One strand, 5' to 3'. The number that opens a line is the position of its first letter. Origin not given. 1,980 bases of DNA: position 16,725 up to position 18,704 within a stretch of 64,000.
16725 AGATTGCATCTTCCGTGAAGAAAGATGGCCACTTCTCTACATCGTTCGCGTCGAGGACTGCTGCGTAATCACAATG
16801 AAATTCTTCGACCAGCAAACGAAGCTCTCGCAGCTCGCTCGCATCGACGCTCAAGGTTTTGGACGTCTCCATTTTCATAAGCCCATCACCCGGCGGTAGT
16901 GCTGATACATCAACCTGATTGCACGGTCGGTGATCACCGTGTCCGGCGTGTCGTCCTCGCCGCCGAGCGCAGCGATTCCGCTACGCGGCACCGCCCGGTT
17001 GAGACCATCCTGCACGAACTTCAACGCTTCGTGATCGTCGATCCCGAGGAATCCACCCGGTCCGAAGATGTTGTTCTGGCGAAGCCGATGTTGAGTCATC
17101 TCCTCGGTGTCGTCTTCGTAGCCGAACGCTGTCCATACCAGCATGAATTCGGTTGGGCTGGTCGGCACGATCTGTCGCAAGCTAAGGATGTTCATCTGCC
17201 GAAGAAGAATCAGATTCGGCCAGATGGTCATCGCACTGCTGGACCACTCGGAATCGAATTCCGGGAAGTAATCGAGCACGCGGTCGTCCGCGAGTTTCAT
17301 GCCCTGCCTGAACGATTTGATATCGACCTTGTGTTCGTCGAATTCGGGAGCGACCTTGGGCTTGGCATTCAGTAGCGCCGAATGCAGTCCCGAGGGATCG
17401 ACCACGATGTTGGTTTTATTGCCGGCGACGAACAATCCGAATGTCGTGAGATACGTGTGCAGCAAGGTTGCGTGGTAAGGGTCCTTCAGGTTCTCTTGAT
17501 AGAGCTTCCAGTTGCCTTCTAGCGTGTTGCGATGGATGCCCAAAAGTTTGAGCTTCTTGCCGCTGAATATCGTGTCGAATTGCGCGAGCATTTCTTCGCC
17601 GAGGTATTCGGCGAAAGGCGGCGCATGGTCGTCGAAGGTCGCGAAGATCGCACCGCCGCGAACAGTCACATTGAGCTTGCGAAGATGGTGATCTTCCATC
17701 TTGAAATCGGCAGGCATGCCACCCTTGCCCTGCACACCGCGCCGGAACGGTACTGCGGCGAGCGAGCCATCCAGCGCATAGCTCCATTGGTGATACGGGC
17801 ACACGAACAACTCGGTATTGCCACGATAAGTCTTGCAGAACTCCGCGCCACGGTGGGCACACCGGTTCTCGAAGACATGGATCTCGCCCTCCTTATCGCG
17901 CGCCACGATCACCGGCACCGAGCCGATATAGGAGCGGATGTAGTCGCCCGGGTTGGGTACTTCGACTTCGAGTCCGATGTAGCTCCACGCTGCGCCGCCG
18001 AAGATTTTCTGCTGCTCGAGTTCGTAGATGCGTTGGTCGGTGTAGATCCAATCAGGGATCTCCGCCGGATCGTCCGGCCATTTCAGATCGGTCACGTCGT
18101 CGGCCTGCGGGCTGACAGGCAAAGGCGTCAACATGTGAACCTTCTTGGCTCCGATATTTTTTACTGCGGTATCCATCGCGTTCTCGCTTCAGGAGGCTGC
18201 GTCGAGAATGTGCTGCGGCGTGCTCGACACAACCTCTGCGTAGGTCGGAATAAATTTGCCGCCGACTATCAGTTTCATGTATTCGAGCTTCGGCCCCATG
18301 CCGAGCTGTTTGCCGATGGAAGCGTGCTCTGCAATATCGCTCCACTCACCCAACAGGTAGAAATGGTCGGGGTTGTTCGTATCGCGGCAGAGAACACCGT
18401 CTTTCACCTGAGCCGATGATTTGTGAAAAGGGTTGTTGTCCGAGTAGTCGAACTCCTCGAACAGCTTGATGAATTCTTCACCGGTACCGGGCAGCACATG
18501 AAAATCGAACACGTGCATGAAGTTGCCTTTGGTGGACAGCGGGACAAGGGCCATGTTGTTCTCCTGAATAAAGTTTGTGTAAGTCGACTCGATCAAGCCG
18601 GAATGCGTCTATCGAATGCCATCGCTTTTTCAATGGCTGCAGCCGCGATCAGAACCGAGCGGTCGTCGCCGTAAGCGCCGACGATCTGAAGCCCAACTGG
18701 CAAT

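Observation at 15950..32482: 17-gene LysR-controlled catabolic super-operon with an unusual enzyme mix (three Rieske oxygenases, two amide hydrolases, a NicX-like enzyme)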

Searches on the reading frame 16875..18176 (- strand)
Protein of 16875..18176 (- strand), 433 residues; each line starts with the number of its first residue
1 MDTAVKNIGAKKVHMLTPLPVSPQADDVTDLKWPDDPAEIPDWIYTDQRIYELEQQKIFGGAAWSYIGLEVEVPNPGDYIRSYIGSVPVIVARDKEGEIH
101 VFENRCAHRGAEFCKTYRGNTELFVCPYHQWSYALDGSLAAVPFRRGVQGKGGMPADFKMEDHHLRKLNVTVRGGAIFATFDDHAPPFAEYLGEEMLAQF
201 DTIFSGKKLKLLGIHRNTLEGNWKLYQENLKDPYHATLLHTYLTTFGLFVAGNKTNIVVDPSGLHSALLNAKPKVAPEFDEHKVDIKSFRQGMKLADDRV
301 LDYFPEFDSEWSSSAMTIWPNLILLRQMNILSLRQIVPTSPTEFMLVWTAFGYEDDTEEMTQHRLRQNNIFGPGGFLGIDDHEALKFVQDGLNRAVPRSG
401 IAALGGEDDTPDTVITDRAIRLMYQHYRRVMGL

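Call 6: search_protein_families(library=pfam, proteins=[window:16875-18176:-])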
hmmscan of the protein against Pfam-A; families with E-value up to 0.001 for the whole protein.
window:16875-18176:- (433 aa): 2 families
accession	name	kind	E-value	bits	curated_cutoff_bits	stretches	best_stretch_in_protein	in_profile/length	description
PF00355.32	Rieske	-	2.2e-16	60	20.3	1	64-146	2-82/88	Rieske [2Fe-2S] domain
PF00848.25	Ring_hydroxyl_A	-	3.6e-13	50.3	24.9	1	219-432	14-207/208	Ring hydroxylating alpha subunit (catalytic domain)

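Call 8: search_protein_families(library=ncbifam, max_evalue=0.01, proteins=[window:16875-18176:-])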
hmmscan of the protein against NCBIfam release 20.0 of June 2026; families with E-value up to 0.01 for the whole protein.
window:16875-18176:- (433 aa): 7 families
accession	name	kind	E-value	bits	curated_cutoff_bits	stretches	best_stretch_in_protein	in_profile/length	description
NF041684.1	ant_diox_AndAc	equivalog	3.4e-119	398.1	750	1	35-432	18-417/418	anthranilate 1,2-dioxygenase large subunit AndAc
NF042946.1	3PPDioc_HcaE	equivalog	9.5e-41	140.2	830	1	40-241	16-215/450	3-phenylpropionate/cinnamic acid dioxygenase subunit alpha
NF058607.1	GlBtMonoOxGbcA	equivalog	1.1e-39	136.1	670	1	39-241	32-223/420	glycine betaine monooxygenase oxygenase subunit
TIGR03229.1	benzo_1_2_benA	equivalog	5.1e-37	127.8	780.95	1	44-241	20-216/433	benzoate 1,2-dioxygenase large subunit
TIGR03228.1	anthran_1_2_A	equivalog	7e-31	107.4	671.9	1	42-244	18-218/438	anthranilate 1,2-dioxygenase large subunit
NF052579.1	BetMthstMoxSdmAMthl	equivalog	1.3e-07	30.9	600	1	76-154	29-105/351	4beta-methylsterol monooxygenase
NF007422.0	PRK09965.1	equivalog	0.0058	16.7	113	0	85-144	21-80/106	bifunctional 3-phenylpropionate/cinnamic acid dioxygenase ferredoxin subunit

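Call 38: search_solved_structures(query=window:16875-18176:-, max_evalue=0.00001)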
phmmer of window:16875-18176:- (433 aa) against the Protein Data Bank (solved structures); distinct sequences matched with E-value up to 0.00001: 30.
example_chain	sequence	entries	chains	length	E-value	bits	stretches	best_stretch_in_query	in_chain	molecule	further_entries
7c8z_A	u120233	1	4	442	2.2e-121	408.8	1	14-432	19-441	Salicylate 5-hydroxylase, large oxygenase component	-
7vju_A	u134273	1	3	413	1.8e-88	300.4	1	38-432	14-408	Rieske (2Fe-2S) domain protein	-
7q04_D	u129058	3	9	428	2.7e-88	299.8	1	38-432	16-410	Terephthalate 1,2-dioxygenase, terminal oxygenase component subunit alpha 2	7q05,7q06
1uli_A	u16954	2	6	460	3.6e-38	134.6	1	39-238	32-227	biphenyl dioxygenase large subunit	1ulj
2xsh_A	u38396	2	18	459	4.1e-37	131.1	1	42-238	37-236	BIPHENYL DIOXYGENASE SUBUNIT ALPHA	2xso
2yfi_A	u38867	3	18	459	4.9e-37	130.8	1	42-238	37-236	BIPHENYL DIOXYGENASE SUBUNIT ALPHA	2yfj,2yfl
5aeu_A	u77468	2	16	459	8.3e-37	130.1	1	42-238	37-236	BIPHENYL DIOXYGENASE SUBUNIT ALPHA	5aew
2xr8_A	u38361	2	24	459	1.8e-36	129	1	42-238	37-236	BIPHENYL DIOXYGENASE SUBUNIT ALPHA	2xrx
7yls_B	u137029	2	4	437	2.7e-35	125.1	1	43-241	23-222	Rieske (2Fe-2S) domain protein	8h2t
3gzx_A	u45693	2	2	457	7e-35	123.8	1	36-243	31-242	Biphenyl dioxygenase subunit alpha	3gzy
9o71_A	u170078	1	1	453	1e-34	123.2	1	43-241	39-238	Phenylpropionate dioxygenase-like ring-hydroxylating dioxygenase large terminal subunit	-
2b1x_A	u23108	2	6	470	1e-34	123.2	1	40-248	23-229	naphthalene dioxygenase large subunit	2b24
1wql_A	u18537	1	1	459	1.3e-33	119.6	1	40-240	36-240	iron-sulfur protein large subunit of cumene dioxygenase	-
3en1_A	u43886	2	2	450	4.8e-33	117.7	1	37-237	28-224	Benzene 1,2-dioxygenase subunit alpha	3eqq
9jp5_A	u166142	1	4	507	6.6e-33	117.3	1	39-250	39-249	Phthalate 3,4-dioxygenase alpha subunit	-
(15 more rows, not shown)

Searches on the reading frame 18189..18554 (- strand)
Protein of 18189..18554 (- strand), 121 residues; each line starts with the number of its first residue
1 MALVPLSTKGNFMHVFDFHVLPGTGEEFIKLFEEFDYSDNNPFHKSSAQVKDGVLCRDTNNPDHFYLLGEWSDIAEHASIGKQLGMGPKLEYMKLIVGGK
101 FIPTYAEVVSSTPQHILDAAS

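Call 6: search_protein_families(library=pfam, proteins=[window:18189-18554:-])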
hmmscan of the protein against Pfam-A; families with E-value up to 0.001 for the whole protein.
window:18189-18554:- (121 aa): 0 families

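Call 8: search_protein_families(library=ncbifam, max_evalue=0.01, proteins=[window:18189-18554:-])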
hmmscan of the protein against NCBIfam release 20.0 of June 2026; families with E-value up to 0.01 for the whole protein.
window:18189-18554:- (121 aa): 0 families

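Call 69: search_protein_families(library=pfam, max_evalue=10, proteins=[window:18189-18554:-])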
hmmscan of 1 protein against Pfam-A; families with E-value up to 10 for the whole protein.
window:18189-18554:- (121 aa): 1 family
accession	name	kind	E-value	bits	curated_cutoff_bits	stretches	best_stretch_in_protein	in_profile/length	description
PF03992.22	ABM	-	0.0013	19.3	23.1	1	13-77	3-63/78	Antibiotic biosynthesis monooxygenase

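Call 70: find_homologous_proteins(query=window:18189-18554:-, max_evalue=0.001)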
Query window:18189-18554:- (121 aa): 409 proteins with E <= 0.001 among 418 candidates; the best 120 are listed.
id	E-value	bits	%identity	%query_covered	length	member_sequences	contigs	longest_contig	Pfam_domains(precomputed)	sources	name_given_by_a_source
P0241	3.5e-77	274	100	100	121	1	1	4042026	-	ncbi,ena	-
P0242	4.5e-61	222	80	100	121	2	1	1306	-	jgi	jgi:hypothetical protein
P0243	1.0e-60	221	80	100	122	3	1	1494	-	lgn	-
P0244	3.8e-59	216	78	100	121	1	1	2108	-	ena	-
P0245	5.1e-59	216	79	100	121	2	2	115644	-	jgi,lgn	jgi:hypothetical protein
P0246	8.8e-58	212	74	100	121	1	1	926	-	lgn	-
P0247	6.9e-57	209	76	100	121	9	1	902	-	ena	-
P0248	7.1e-57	209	77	99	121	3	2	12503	PF03992.23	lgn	-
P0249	7.1e-56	205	74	100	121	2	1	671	-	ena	-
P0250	9.4e-56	205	75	100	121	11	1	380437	-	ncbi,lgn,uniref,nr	ncbi:hypothetical protein [Hydrogenophaga sp.]|uniref:hypothetical protein n=1 Tax=Hydrogenophaga sp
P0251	1.3e-55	205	74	100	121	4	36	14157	-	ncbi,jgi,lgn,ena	jgi:hypothetical protein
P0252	5.8e-55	203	73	100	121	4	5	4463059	-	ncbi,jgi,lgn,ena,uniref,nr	ncbi:hypothetical protein [Pigmentiphaga litoralis]|uniref:Quinol monooxygenase YgiN n=1 Tax=Pigment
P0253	6.1e-55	202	73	100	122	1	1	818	-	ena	-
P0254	1.7e-54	201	74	100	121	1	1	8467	-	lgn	-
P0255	6.0e-53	196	71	100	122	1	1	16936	-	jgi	jgi:quinol monooxygenase YgiN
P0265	2.8e-51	191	72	99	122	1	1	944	PF03992.23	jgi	jgi:hypothetical protein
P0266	2.9e-51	191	69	100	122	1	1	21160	PF03992.23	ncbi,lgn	-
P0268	3.9e-51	190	72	99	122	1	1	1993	PF03992.23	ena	-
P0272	7.7e-51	189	69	100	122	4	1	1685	PF03992.23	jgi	jgi:quinol monooxygenase YgiN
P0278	2.6e-50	187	67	100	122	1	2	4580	PF03992.23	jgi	jgi:quinol monooxygenase YgiN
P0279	2.8e-50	187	71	99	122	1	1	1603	PF03992.23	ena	-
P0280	2.8e-50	187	71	99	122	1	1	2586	PF03992.23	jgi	jgi:hypothetical protein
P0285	5.3e-50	187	71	99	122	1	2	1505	PF03992.23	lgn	-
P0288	7.7e-50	186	70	99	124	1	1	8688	PF03992.23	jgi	jgi:hypothetical protein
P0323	7.2e-48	180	68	100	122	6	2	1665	PF03992.23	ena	-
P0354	2.8e-46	174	64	100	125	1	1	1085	PF03992.23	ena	-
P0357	4.8e-46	174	62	100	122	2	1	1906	PF03992.23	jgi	jgi:quinol monooxygenase YgiN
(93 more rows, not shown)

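Call 71: find_encoding_contigs(protein=P0252, flank=10000, max_places=2)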
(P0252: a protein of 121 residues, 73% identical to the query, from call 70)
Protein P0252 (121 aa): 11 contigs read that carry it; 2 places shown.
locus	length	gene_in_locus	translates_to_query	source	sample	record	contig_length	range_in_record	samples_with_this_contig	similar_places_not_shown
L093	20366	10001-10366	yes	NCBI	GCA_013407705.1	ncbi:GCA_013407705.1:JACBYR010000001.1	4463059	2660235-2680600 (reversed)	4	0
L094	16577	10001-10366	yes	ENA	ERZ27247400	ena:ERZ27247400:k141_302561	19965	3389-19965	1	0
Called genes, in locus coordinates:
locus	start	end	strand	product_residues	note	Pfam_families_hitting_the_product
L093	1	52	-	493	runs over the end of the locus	PF01171:ATP_bind_3, PF09179:TilS, PF11734:TilS_C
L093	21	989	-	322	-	PF03255:ACCA, PF01039:Carboxyl_trans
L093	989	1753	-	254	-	PF00730:HhH-GPD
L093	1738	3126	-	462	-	PF01406:tRNA-synt_1e, PF01921:tRNA-synt_1f (faint), PF09334:tRNA-synt_1g (faint), PF09190:DALR_2, PF23493:CysS_C (weak)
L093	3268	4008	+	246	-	PF13428:TPR_14 (faint), PF13432:TPR_16 (faint), PF13431:TPR_17 (faint), PF00515:TPR_1 (faint), PF13181:TPR_8 (faint), PF13414:TPR_11 (faint), PF14559:TPR_19 (weak)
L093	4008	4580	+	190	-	PF00160:Pro_isomerase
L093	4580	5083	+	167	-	PF00160:Pro_isomerase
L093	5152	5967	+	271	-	PF00149:Metallophos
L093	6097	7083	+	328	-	PF20055:DUF6454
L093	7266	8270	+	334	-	PF13379:NMT1_2, PF09084:NMT1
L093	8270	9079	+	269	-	PF00005:ABC_tran, PF13304:AAA_21 (faint)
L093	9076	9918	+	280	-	PF00528:BPD_transp_1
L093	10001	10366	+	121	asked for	-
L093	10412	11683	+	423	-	PF00355:Rieske, PF00848:Ring_hydroxyl_A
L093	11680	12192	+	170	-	PF13577:SnoaL_4, PF12680:SnoaL_2 (faint), PF00866:Ring_hydroxyl_B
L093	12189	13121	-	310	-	PF00126:HTH_1, PF03466:LysR_substrate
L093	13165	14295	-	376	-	PF04303:PrpF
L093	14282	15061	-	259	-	PF00588:SpoU_methylase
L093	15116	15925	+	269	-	PF00459:Inositol_P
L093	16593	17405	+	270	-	PF02673:BacA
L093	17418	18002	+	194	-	PF00925:GTP_cyclohydro2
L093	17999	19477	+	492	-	PF13396:PLDc_N (weak), PF13091:PLDc_2, PF00614:PLDc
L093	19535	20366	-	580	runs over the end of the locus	PF00999:Na_H_Exchanger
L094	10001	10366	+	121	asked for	-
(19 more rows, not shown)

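Call 72: find_encoding_contigs(protein=P0241, flank=10000, max_places=1)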
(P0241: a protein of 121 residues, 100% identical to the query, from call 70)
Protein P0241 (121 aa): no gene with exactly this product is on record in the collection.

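Call 78: predict_structure(alignment_id=A2)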
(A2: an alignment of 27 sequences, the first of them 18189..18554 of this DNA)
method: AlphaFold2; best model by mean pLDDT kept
length: 121 residues; sequences in the alignment: 27
mean_pLDDT: 91.1   pTM: 0.80
mean pLDDT of the five models: 91.1, 89.5, 89.4, 84.6, 76.6
residues with pLDDT >= 90: 86; 70-90: 30; 50-70: 5; < 50: 0
segments of 3 or more residues with pLDDT < 50: none
pLDDT, mean of each block of 10 residues (from residue 1): 90 95 97 90 88 94 96 93 76 88 94 94 86
secondary structure, 60 per line:
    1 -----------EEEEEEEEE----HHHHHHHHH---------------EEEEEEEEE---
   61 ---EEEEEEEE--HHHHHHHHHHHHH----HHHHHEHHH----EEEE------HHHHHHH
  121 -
elements in order: E12-20 H25-33 E49-57 E64-71 H74-86 H91-95 E104-107 H114-120

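Call 81: fold_search(model_id=the predicted structure, library=pdb)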
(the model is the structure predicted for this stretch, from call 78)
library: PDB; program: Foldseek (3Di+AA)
matches with E <= 10: 1007; with E <= 0.001: 16
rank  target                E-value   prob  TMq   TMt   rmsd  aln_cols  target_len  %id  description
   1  4zos_C                6.8e-05  1.00  0.52  0.59   3.9       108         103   18  2.20 Angstrom resolution crystal structure of protein YE0340 of unidentified function from Yersinia enterocolitica sub (released 2015-06-17)
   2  4zos_B                8.8e-05  1.00  0.58  0.70   3.3       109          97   16  2.20 Angstrom resolution crystal structure of protein YE0340 of unidentified function from Yersinia enterocolitica sub (released 2015-06-17)
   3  4zos_D                8.8e-05  1.00  0.58  0.69   3.3       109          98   16  2.20 Angstrom resolution crystal structure of protein YE0340 of unidentified function from Yersinia enterocolitica sub (released 2015-06-17)
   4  9lmn_B                1.4e-04  1.00  0.53  0.20   4.1       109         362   19  Crystal structure of a polyketide ABM/SchA-like domain-containing protein WhiE-ORFI from Streptomyces coelicolor (released 2025-11-26)
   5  4zos_A                2.0e-04  1.00  0.56  0.62   3.6       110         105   18  2.20 Angstrom resolution crystal structure of protein YE0340 of unidentified function from Yersinia enterocolitica sub (released 2015-06-17)
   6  4dn9_B                2.1e-04  1.00  0.54  0.65   4.1       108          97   14  CRYSTAL STRUCTURE OF putative Antibiotic biosynthesis monooxygenase from Chloroflexus aurantiacus J-10-fl (released 2012-02-22)
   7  4dn9_A                2.4e-04  1.00  0.54  0.64   4.3       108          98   14  CRYSTAL STRUCTURE OF putative Antibiotic biosynthesis monooxygenase from Chloroflexus aurantiacus J-10-fl (released 2012-02-22)
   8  3gz7_B                2.7e-04  1.00  0.58  0.69   4.0       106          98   16  Crystal structure of Putative antibiotic biosynthesis monooxygenase (NP_888398.1) from BORDETELLA BRONCHISEPTICA at 2. (released 2009-04-21)
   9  3gz7_A                3.2e-04  1.00  0.59  0.70   4.1       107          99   18  Crystal structure of Putative antibiotic biosynthesis monooxygenase (NP_888398.1) from BORDETELLA BRONCHISEPTICA at 2. (released 2009-04-21)
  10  9lmm_B                4.4e-04  1.00  0.60  0.72   3.2       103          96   16  An antibiotic biosynthesis monooxygenase family protein from Streptomyces sp. MA37 (released 2025-11-26)
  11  2gff_A                4.7e-04  1.00  0.47  0.56   4.5       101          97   16  Crystal Structure of Yersinia pestis LsrG (released 2007-04-03)
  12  9lmm_A                6.1e-04  1.00  0.50  0.62   3.9       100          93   13  An antibiotic biosynthesis monooxygenase family protein from Streptomyces sp. MA37 (released 2025-11-26)
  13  1x7v_C                7.8e-04  1.00  0.52  0.61   4.5       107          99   12  Crystal structure of PA3566 from Pseudomonas aeruginosa (released 2004-08-31)
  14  9lmn_A                8.3e-04  1.00  0.48  0.18   4.5       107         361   19  Crystal structure of a polyketide ABM/SchA-like domain-containing protein WhiE-ORFI from Streptomyces coelicolor (released 2025-11-26)
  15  3kg1_A                9.4e-04  1.00  0.54  0.64   3.9        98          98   17  Crystal structure of SnoaB, a cofactor-independent oxygenase from Streptomyces nogalater, mutant N63A (released 2010-01-26)
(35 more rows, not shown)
